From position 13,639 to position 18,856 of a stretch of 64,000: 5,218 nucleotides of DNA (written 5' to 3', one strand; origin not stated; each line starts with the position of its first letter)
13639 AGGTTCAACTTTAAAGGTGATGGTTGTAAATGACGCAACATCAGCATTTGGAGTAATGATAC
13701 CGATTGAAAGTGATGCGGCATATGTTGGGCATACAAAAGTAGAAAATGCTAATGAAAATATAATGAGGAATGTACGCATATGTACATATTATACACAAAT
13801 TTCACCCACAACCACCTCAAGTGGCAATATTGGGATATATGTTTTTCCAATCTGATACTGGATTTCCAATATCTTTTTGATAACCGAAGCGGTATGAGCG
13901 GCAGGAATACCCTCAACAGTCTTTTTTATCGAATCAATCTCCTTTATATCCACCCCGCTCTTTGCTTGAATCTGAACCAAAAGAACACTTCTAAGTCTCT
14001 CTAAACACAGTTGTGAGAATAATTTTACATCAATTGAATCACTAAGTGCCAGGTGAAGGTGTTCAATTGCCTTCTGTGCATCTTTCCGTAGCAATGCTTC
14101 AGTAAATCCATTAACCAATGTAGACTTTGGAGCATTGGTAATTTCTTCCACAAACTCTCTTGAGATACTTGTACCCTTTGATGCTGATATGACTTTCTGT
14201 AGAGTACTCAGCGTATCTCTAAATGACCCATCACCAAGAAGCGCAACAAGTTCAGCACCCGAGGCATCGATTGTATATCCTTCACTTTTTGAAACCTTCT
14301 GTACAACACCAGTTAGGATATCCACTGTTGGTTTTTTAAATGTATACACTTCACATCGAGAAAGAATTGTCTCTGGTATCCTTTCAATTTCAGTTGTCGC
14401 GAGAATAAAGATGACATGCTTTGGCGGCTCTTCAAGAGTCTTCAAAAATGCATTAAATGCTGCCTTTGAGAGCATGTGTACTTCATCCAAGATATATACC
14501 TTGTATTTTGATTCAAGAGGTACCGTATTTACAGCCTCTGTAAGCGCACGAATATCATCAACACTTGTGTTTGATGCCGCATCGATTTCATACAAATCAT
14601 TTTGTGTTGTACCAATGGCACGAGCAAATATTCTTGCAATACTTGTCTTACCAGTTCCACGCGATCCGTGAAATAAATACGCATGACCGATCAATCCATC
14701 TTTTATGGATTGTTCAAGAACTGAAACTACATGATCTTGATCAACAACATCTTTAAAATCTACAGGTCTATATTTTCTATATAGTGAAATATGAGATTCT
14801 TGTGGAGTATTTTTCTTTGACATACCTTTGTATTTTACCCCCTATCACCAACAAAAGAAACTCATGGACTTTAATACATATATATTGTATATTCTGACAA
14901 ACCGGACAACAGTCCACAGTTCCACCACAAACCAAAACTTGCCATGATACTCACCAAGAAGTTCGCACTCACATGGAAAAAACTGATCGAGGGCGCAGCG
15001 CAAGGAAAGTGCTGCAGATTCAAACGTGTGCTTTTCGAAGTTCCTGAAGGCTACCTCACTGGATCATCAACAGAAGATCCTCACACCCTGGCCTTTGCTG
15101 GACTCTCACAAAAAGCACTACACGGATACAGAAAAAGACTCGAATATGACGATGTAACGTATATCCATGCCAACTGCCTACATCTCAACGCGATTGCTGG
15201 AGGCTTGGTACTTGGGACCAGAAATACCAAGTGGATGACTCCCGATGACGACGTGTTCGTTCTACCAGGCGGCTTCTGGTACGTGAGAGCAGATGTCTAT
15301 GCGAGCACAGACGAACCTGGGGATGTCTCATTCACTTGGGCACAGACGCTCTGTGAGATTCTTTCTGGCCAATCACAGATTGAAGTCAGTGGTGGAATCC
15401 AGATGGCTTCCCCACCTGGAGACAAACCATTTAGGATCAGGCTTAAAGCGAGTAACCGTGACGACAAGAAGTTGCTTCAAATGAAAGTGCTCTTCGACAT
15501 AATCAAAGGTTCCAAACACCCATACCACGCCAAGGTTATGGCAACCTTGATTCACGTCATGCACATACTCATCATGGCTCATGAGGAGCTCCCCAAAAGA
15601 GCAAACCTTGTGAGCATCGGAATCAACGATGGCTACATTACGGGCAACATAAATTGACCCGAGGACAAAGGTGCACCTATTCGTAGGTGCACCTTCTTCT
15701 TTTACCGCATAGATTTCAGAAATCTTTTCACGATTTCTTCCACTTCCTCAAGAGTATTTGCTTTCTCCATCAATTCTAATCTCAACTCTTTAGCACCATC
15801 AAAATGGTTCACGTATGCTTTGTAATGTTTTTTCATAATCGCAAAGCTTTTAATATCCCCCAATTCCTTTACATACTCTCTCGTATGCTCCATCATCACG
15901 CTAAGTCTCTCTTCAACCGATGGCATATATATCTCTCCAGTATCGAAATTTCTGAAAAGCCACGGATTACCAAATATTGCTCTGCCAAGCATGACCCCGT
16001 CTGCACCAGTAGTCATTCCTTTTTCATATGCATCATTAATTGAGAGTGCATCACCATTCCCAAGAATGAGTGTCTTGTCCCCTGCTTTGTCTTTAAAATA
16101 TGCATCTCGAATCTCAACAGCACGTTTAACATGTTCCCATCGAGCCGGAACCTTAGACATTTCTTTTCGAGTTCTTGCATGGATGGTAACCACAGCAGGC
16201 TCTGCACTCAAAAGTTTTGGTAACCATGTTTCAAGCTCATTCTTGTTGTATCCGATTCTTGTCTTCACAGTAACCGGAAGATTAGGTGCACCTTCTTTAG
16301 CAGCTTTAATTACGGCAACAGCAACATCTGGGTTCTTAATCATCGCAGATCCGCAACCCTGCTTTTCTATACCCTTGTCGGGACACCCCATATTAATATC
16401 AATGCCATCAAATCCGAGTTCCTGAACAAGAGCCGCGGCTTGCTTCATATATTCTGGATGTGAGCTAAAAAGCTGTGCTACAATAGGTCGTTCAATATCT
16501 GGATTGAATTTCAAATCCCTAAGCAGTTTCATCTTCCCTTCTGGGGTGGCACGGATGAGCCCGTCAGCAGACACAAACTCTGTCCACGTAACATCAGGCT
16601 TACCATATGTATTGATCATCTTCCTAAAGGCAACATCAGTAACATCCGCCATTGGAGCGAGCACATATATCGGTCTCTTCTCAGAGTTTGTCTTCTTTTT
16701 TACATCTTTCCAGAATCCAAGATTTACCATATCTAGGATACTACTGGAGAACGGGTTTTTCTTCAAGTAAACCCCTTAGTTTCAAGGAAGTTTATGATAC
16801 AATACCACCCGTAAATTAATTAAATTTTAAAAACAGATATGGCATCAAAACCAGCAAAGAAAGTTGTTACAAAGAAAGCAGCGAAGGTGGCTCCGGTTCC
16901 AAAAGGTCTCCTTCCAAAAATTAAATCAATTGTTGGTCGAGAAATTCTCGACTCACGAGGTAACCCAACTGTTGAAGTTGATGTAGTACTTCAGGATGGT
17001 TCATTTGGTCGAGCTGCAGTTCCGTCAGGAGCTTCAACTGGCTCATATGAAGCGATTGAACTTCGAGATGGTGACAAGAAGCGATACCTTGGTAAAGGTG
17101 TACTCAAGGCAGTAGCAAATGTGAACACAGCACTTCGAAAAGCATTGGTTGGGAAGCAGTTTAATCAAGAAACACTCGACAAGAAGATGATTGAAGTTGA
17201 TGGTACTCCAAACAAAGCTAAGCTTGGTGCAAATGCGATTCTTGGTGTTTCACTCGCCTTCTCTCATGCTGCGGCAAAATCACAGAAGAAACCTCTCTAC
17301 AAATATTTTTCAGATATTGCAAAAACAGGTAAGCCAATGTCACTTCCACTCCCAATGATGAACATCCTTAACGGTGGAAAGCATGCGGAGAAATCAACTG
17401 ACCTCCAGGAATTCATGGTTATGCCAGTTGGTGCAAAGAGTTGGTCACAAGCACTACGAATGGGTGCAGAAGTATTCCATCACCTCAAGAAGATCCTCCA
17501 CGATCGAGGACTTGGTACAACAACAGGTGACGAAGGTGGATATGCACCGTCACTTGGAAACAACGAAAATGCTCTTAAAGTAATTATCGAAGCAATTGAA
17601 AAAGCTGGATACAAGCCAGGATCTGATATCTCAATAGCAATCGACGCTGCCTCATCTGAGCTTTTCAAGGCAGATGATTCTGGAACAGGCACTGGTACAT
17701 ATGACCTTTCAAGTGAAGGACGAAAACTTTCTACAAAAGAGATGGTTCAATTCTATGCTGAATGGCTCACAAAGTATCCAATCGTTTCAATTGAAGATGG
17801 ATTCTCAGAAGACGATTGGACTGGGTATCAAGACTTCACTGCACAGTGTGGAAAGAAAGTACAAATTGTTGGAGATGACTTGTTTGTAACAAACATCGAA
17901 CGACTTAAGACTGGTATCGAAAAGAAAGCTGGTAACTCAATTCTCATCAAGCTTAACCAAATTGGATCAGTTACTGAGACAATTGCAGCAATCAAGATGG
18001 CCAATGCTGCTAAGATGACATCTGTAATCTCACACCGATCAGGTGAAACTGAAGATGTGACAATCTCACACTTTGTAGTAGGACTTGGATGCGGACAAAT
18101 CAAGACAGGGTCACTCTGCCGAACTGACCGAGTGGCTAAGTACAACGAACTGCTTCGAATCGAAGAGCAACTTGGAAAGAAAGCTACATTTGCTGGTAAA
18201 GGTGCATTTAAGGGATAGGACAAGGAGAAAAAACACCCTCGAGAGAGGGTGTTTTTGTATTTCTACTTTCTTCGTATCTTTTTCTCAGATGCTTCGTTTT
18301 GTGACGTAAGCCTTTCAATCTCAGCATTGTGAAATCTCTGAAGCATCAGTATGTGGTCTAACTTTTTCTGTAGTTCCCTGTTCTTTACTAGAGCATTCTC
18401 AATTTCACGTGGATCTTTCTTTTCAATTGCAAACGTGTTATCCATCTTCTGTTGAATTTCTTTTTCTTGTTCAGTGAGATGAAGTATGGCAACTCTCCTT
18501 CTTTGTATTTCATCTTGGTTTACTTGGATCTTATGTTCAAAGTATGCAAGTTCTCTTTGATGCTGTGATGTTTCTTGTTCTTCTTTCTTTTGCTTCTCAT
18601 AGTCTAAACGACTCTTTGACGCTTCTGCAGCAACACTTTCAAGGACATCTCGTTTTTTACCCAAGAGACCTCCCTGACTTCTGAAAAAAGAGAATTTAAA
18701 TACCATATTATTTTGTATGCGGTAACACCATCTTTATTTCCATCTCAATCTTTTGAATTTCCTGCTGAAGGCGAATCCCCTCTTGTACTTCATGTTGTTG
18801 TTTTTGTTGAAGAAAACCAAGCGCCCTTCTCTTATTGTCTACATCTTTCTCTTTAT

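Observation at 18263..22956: Compact type IV pilus / competence-pseudopilus-like operon ending in two unusual coiled-coil proteins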

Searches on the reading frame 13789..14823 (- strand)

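Call 20: search_protein_families(library=pfam, proteins=[window:13789-14823:-], max_evalue=0.001)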
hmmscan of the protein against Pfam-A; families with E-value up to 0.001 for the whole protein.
window:13789-14823:- (344 aa): 11 families
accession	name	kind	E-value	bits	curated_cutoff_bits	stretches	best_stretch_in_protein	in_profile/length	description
PF13177.12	DNA_pol3_delta2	-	1.2e-33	116.8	27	2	76-165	70-160/161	DNA polymerase III, delta subunit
PF00004.35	AAA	-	1.6e-15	58.1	21.2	1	49-161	1-127/131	ATPase family associated with various cellular activities (AAA)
PF13401.12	AAA_22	-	2.1e-06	28.5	27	0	106-144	82-123/130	AAA domain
PF07728.20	AAA_5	-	3.2e-06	27.6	22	1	50-132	3-92/139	AAA domain (dynein-related subfamily)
PF05496.18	RuvB_N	-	4e-05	23.9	27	1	19-132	2-110/159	Holliday junction DNA helicase RuvB P-loop domain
PF13173.12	AAA_14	-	4.6e-05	23.9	27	1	48-136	4-90/129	AAA domain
PF13191.12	AAA_16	-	4.9e-05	24.3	32.6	0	45-73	24-51/167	AAA ATPase domain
PF06068.19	TIP49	-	0.00025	20.8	23.8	0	34-184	37-196/347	TIP49 P-loop domain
PF13479.12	AAA_24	-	0.00045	20.5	27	0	50-122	6-80/195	AAA domain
PF13604.12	AAA_30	-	0.00049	20.3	27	0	50-140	22-122/191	AAA domain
PF22608.2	DNAX_ATPase_lid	-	0.00069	19.8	27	0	174-217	6-49/49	DNA polymerase III clamp loader subunit, ATPase lid domain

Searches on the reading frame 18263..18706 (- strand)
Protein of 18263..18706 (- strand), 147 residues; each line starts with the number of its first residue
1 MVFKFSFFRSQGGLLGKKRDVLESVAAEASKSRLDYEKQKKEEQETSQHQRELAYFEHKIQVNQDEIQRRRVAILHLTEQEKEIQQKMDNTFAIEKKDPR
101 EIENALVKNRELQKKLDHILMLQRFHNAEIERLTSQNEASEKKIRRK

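Call 3: search_protein_families(library=pfam, proteins=[window:18263-18706:-], max_evalue=1)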
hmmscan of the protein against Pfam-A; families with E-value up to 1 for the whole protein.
window:18263-18706:- (147 aa): 1 family
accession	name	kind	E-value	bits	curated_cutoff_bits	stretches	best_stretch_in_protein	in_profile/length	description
PF16088.10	BORCS7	-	0.02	15.5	27.3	1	41-95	43-97/103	BLOC-1-related complex sub-unit 7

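Call 4: search_protein_families(library=ncbifam, proteins=[window:18263-18706:-], max_evalue=1)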
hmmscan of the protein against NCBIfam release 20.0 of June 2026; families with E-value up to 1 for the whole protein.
window:18263-18706:- (147 aa): 4 families
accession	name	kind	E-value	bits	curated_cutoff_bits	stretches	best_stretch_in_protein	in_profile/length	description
NF011442.0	PRK14869.1-4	equivalog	0.03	12.8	400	1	61-123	429-490/543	putative manganese-dependent inorganic diphosphatase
TIGR04523.1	Mplasa_alph_rch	subfamily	0.063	11.2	270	1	39-145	351-457/745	helix-rich protein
NF010424.0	PRK13850.1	equivalog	0.09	10.9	681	1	29-120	561-658/670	type IV secretion system ATPase VirD4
TIGR02083.1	LEU2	equivalog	0.39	9.6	610.65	1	29-94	228-292/419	3-isopropylmalate dehydratase large subunit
